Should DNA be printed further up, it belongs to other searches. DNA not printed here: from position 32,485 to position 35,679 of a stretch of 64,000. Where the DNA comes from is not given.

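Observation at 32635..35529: GH92-like domain fused to an SGNH esterase, possibly with the catalytic Glu replaced by Gln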

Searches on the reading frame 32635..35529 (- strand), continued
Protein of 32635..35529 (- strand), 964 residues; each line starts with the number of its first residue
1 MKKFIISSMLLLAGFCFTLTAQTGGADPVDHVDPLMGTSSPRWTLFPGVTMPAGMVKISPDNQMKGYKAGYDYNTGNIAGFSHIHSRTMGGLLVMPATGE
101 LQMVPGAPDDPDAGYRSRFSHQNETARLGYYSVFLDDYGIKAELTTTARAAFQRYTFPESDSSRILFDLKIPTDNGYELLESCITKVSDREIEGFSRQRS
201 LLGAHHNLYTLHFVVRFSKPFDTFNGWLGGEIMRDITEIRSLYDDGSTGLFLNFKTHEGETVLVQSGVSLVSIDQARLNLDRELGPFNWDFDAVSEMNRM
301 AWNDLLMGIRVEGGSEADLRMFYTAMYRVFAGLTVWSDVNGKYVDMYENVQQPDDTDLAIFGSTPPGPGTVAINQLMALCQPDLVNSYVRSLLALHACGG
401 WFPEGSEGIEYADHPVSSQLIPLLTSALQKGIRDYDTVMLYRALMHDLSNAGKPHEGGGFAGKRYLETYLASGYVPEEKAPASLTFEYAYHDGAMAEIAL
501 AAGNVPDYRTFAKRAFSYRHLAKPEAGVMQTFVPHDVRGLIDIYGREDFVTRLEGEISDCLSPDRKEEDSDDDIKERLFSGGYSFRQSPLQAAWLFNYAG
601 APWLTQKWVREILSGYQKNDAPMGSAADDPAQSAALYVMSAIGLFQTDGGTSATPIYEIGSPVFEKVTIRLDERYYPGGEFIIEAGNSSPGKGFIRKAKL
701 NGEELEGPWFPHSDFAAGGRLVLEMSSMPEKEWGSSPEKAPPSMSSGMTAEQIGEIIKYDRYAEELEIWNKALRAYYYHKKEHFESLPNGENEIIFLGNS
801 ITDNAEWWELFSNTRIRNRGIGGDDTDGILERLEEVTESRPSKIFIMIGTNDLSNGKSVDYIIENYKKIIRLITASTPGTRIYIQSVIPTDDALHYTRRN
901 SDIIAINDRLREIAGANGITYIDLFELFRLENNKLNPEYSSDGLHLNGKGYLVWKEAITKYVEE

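Call 28: find_related_loci(query=window:32635-35529:-, collection=genome_contigs, flank=10000)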
Query window:32635-35529:- (964 aa) in genome_contigs; peptide patterns used: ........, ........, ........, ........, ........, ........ (x = any residue, [..] = any of these).
58 stretches matched a pattern; 39 encode a relative of the query (tblastn E <= 1e-3); 39 distinct loci.
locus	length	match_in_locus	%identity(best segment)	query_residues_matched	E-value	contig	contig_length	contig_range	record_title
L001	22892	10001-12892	96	1-964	0e+0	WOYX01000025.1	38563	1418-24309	MAG: Bacteroidales bacterium isolate WOFB09 NODE_386_length_38563_cov_24.204295, whole genome shotgun sequence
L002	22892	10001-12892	94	1-964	0e+0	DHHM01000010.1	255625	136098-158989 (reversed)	MAG TPA_asm: Bacteroidales bacterium UBA4772 UBA4772_contig_937, whole genome shotgun sequence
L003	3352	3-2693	90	68-964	0e+0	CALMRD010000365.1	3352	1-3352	MAG TPA_asm: uncultured Bacteroidales bacterium isolate SRR6284161_bin.35_CONCOCT_v1.1_MAG genome assembly, contig: ERZ7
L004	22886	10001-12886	62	1-964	0e+0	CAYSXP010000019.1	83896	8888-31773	MAG TPA_asm: uncultured Rikenellaceae bacterium isolate binchicken_co74_152 genome assembly, contig: NODE_508_length_838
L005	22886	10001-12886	61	1-964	0e+0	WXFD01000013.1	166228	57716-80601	MAG: Bacteroidales bacterium isolate AA_UR_SE bin3 Bacteroidia_3_pangenome_0013_length_166228, whole genome shotgun sequ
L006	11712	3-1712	97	395-964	0e+0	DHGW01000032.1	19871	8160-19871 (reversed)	MAG TPA_asm: Bacteroidales bacterium UBA4788 UBA4788_contig_13661, whole genome shotgun sequence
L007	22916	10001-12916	56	28-964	0e+0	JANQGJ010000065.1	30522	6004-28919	MAG: Bacteroidales bacterium isolate PL23b_bin.4 k99_118364, whole genome shotgun sequence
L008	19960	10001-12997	54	1-964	0e+0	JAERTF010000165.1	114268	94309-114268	MAG: Bacteroidetes bacterium isolate BH25 c_000000008041, whole genome shotgun sequence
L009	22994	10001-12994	54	1-964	0e+0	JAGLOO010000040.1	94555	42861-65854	MAG: Bacteroidales bacterium isolate RS_7_37 ROV157_7.bin.37.fa_40, whole genome shotgun sequence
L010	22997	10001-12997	53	1-962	0e+0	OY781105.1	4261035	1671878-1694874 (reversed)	MAG: Bacteroidales bacterium isolate 0f0db77d-63af-43ca-a293-a1227edc7b73 genome assembly, chromosome: 1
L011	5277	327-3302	54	10-964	0e+0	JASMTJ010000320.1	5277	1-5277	MAG: Bacteroidales bacterium isolate GSC-VFA-60_REP7 CoA_60C_k149_9560, whole genome shotgun sequence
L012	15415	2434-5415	53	2-962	0e+0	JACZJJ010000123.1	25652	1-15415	MAG: Bacteroidales bacterium isolate MAG16 bacteroidetes_2_contig_1101797, whole genome shotgun sequence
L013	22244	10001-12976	52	10-964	0e+0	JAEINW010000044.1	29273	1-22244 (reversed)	MAG: Salinivirgaceae bacterium isolate MAG14 NODE_1217_length_29273_cov_4.434991, whole genome shotgun sequence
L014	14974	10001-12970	52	5-963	0e+0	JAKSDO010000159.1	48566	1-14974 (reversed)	MAG: Cytophagales bacterium isolate MAG.91 k141_5362086, whole genome shotgun sequence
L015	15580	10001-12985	52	1-963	0e+0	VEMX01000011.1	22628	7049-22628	MAG: Balneolaceae bacterium isolate MES10 c_000000000620, whole genome shotgun sequence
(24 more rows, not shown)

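Call 29: find_encoding_contigs(protein=P0011, flank=10000, max_places=3)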
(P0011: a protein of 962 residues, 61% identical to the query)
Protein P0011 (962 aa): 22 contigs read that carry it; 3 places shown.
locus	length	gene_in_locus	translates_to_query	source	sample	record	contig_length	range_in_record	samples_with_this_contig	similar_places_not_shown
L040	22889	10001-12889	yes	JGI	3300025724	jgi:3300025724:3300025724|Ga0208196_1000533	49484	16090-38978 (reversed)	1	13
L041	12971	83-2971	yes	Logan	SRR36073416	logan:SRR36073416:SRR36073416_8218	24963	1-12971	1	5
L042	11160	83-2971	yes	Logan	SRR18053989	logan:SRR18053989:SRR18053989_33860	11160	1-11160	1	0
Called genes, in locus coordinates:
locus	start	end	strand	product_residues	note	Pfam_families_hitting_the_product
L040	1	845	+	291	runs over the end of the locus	-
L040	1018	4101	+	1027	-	PF13620:CarboxypepD_reg, PF13715:CarbopepD_reg_2, PF07715:Plug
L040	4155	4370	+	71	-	-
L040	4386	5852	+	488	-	PF14322:SusD-like_3, PF07980:SusD_RagB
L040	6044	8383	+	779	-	-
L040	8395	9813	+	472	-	PF16396:DUF5005, PF13810:DUF4185 (weak)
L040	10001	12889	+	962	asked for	PF17678:Glyco_hydro_92N, PF07971:Glyco_hydro_92, PF00657:Lipase_GDSL, PF13472:Lipase_GDSL_2, PF17182:OSK (weak)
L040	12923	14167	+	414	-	PF16396:DUF5005, PF13810:DUF4185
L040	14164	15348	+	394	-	PF16396:DUF5005, PF13810:DUF4185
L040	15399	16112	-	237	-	PF27030:AbpE_bact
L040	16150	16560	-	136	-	PF09383:NIL, PF12797:Fer4_2 (faint), PF12837:Fer4_6 (faint), PF13237:Fer4_10 (weak), PF14697:Fer4_21, PF00037:Fer4 (weak), PF12838:Fer4_7, PF13187:Fer4_9 (weak)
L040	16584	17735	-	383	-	PF01837:HcyBio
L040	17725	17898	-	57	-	-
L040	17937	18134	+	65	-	-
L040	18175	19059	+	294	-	PF20138:DUF6528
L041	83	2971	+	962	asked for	PF17678:Glyco_hydro_92N, PF07971:Glyco_hydro_92, PF00657:Lipase_GDSL, PF13472:Lipase_GDSL_2, PF17182:OSK (weak)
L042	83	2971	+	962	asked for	PF17678:Glyco_hydro_92N, PF07971:Glyco_hydro_92, PF00657:Lipase_GDSL, PF13472:Lipase_GDSL_2, PF17182:OSK (weak)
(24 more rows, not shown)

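Call 30: find_encoding_contigs(protein=P0095, flank=10000, max_places=1)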
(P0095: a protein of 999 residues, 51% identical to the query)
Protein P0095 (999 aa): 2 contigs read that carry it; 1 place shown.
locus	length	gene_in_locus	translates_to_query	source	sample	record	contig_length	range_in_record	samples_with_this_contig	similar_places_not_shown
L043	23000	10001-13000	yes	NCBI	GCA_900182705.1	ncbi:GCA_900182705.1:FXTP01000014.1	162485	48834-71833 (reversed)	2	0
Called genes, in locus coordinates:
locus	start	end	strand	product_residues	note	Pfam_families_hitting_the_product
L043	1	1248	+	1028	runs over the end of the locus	PF13620:CarboxypepD_reg (weak), PF13715:CarbopepD_reg_2, PF07715:Plug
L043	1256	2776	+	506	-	PF14322:SusD-like_3, PF12771:SusD-like_2 (weak), PF07980:SusD_RagB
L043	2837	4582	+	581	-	-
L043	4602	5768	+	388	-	PF07690:MFS_1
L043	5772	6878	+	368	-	PF00480:ROK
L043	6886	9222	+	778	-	PF17167:Glyco_hydro_94 (weak)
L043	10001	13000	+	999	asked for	PF17678:Glyco_hydro_92N, PF07971:Glyco_hydro_92, PF00657:Lipase_GDSL, PF13472:Lipase_GDSL_2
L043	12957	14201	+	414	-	PF16396:DUF5005, PF13810:DUF4185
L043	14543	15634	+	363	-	PF00480:ROK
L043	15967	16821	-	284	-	PF01210:NAD_Gly3P_dh_N (weak), PF02737:3HCDH_N, PF00725:3HCDH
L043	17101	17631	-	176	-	-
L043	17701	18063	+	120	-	PF03960:ArsC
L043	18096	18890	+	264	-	-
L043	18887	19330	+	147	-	PF00692:dUTPase, PF22769:DCD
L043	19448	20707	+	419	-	PF05977:MFS_3, PF07690:MFS_1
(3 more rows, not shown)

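Call 31: find_encoding_contigs(protein=P0026, flank=10000, max_places=1)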
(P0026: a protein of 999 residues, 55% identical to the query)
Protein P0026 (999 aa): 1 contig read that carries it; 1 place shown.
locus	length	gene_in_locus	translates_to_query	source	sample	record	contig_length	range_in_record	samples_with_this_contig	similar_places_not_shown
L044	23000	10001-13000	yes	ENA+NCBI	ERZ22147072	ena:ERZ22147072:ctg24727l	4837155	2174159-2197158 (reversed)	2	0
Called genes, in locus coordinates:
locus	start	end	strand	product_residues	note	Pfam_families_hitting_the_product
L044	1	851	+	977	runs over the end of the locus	PF13424:TPR_12 (faint), PF00515:TPR_1 (faint), PF07719:TPR_2 (faint), PF12770:CHAT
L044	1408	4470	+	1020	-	PF13620:CarboxypepD_reg, PF13715:CarbopepD_reg_2, PF07715:Plug, PF00593:TonB_dep_Rec_b-barrel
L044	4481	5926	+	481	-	PF14322:SusD-like_3, PF07980:SusD_RagB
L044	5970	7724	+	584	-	-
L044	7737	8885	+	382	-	PF07690:MFS_1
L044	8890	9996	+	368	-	PF00480:ROK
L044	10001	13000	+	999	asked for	PF17678:Glyco_hydro_92N, PF07971:Glyco_hydro_92, PF00657:Lipase_GDSL, PF13472:Lipase_GDSL_2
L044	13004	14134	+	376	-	PF16396:DUF5005, PF13810:DUF4185 (faint)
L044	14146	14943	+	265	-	PF00756:Esterase, PF00561:Abhydrolase_1 (faint), PF00326:Peptidase_S9 (weak)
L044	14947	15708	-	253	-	PF00392:GntR, PF07702:UTRA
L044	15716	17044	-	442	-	PF16396:DUF5005, PF13810:DUF4185, PF18962:Por_Secre_tail (weak)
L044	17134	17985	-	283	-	PF18962:Por_Secre_tail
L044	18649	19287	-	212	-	-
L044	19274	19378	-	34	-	-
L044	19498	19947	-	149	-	PF00383:dCMP_cyt_deam_1, PF14437:MafB19-deam, PF14439:Bd3614-deam (weak)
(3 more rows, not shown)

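Call 49: predict_structure(alignment_id=A1)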
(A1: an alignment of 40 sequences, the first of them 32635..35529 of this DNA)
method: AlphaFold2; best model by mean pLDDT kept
length: 964 residues; sequences in the alignment: 40
mean_pLDDT: 80.0   pTM: 0.73
mean pLDDT of the five models: 80.0, 78.5, 78.0, 73.1, 72.3
residues with pLDDT >= 90: 406; 70-90: 334; 50-70: 126; < 50: 98
segments of 3 or more residues with pLDDT < 50: 14-24, 38-48, 56-89, 118-120, 202-205, 406-413, 578-580, 618-626, 775-783
pLDDT, mean of each block of 10 residues (from residue 1): 58 45 64 67 42 49 32 30 36 78 61 55 71 78 83 92 87 64 96 88 57 94 91 92 79 95 91 93 94 92 93 90 88 76 72 81 77 93 90 78 55 63 95 90 92 64 85 87 90 96 91 94 81 94 93 91 59 51 74 96 96 69 52 90 96 96 96 93 90 93 96 96 95 92 90 91 78 48 60 78 61 77 81 87 88 85 94 90 91 76 93 92 91 84 73 87 86
secondary structure, 60 per line:
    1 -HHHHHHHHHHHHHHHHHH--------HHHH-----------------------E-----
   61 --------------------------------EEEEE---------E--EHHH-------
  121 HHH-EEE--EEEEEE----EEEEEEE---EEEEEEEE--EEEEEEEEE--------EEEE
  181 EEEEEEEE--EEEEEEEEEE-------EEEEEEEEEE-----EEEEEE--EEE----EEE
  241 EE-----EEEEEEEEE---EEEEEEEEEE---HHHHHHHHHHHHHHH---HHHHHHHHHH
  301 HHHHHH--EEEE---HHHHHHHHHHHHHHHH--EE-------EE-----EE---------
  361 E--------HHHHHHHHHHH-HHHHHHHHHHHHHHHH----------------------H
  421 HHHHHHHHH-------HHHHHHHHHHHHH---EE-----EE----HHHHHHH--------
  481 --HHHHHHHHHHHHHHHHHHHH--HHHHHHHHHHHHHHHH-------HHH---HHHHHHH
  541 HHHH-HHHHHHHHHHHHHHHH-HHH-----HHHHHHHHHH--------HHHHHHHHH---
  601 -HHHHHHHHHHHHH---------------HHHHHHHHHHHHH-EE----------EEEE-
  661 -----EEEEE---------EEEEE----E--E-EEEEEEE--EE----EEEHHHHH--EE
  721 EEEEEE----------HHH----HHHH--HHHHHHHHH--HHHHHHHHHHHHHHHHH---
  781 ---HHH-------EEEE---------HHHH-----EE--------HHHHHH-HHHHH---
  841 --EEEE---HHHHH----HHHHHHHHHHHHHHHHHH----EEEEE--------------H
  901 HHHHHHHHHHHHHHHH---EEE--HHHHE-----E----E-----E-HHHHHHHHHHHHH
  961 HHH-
elements in order (helices of 4 or more, strands of 3 or more residues): H2-19 H28-31 E93-97 E125-127 E130-135 E140-146 E150-157 E160-168 E177-188 E191-200 E208-217 E223-228 E231-233 E238-242 E248-256 E260-269 H273-287 H291-306 E309-312 H316-331 H370-380 H382-397 H420-429 H437-449 H466-472 H483-502 H505-520 H534-544 H546-561 H571-580 H589-597 H602-614 H630-642 E656-659 E666-670 E680-684 E694-700 E709-711 H712-716 E719-726 H744-747 H750-758 H761-777 E794-797 H807-810 H826-831 H833-837 E843-846 H850-854 H859-876 E881-885 H900-916 E920-922 H925-928 H948-963

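Call 51: fold_search(model_id=the predicted structure, library=pdb)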
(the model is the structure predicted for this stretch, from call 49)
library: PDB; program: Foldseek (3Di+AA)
matches with E <= 10: 1193; with E <= 0.001: 163
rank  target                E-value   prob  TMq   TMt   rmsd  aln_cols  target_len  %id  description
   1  6f91_G                5.9e-42  1.00  0.62  0.80   6.5       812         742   26  Structure of the family GH92 alpha-mannosidase BT3965 from Bacteroides thetaiotaomicron (released 2018-05-02)
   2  6f92_C                6.2e-42  1.00  0.62  0.79   6.4       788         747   26  Structure of the family GH92 alpha-mannosidase BT3965 from Bacteroides thetaiotaomicron in complex with Mannoimidazole (released 2018-05-02)
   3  6f91_E                6.2e-42  1.00  0.61  0.78   6.5       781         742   26  Structure of the family GH92 alpha-mannosidase BT3965 from Bacteroides thetaiotaomicron (released 2018-05-02)
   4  6f91_D                7.2e-42  1.00  0.62  0.80   6.5       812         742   26  Structure of the family GH92 alpha-mannosidase BT3965 from Bacteroides thetaiotaomicron (released 2018-05-02)
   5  6f91_H                1.1e-41  1.00  0.61  0.78   6.4       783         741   26  Structure of the family GH92 alpha-mannosidase BT3965 from Bacteroides thetaiotaomicron (released 2018-05-02)
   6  6f91_B                1.3e-41  1.00  0.61  0.78   6.4       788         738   26  Structure of the family GH92 alpha-mannosidase BT3965 from Bacteroides thetaiotaomicron (released 2018-05-02)
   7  6f91_C                1.9e-41  1.00  0.61  0.77   6.6       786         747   27  Structure of the family GH92 alpha-mannosidase BT3965 from Bacteroides thetaiotaomicron (released 2018-05-02)
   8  6f91_A                2.3e-41  1.00  0.61  0.78   6.4       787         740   26  Structure of the family GH92 alpha-mannosidase BT3965 from Bacteroides thetaiotaomicron (released 2018-05-02)
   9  6f92_A                2.3e-41  1.00  0.63  0.79   6.6       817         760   26  Structure of the family GH92 alpha-mannosidase BT3965 from Bacteroides thetaiotaomicron in complex with Mannoimidazole (released 2018-05-02)
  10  6f91_F                2.4e-41  1.00  0.61  0.79   6.4       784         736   26  Structure of the family GH92 alpha-mannosidase BT3965 from Bacteroides thetaiotaomicron (released 2018-05-02)
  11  6f90_A                3.5e-41  1.00  0.59  0.79   6.7       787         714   25  Structure of the family GH92 alpha-mannosidase BT3130 from Bacteroides thetaiotaomicron in complex with Mannoimidazole (released 2018-05-02)
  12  6f92_B                3.9e-41  1.00  0.62  0.78   6.4       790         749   26  Structure of the family GH92 alpha-mannosidase BT3965 from Bacteroides thetaiotaomicron in complex with Mannoimidazole (released 2018-05-02)
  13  6f90_B                3.9e-41  1.00  0.58  0.78   6.8       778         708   25  Structure of the family GH92 alpha-mannosidase BT3130 from Bacteroides thetaiotaomicron in complex with Mannoimidazole (released 2018-05-02)
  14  6f8z_B                6.0e-41  1.00  0.57  0.77   6.8       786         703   26  Structure of the family GH92 alpha-mannosidase BT3130 from Bacteroides thetaiotaomicron (released 2018-05-02)
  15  2wvx_B                7.6e-41  1.00  0.60  0.78   6.8       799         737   26  Structure of the Family GH92 Inverting Mannosidase BT3990 from Bacteroides thetaiotaomicron VPI-5482 (released 2009-11-03)
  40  6njc_A                1.4e-13  1.00  0.18  0.82   3.8       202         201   40  Crystal Structure of the Sialate O-acetylesterase from Bacteroides vulgatus (released 2019-01-16)
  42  7pzg_BBB              1.4e-13  1.00  0.18  0.83   1.9       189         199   42  Phocaeicola vulgatus sialic acid esterase at 1.44 Angstrom resolution (released 2022-05-25)
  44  6xpg                  2.1e-13  1.00  0.18  0.83   1.9       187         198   42  Crystal Structure of Sialate O-acetylesterase from Bacteroides vulgatus by Serial Crystallography (released 2020-07-15)
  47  7pzg_CCC              3.3e-13  1.00  0.18  0.83   1.8       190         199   43  Phocaeicola vulgatus sialic acid esterase at 1.44 Angstrom resolution (released 2022-05-25)
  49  7pzg_AAA              4.8e-13  1.00  0.18  0.83   1.9       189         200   42  Phocaeicola vulgatus sialic acid esterase at 1.44 Angstrom resolution (released 2022-05-25)
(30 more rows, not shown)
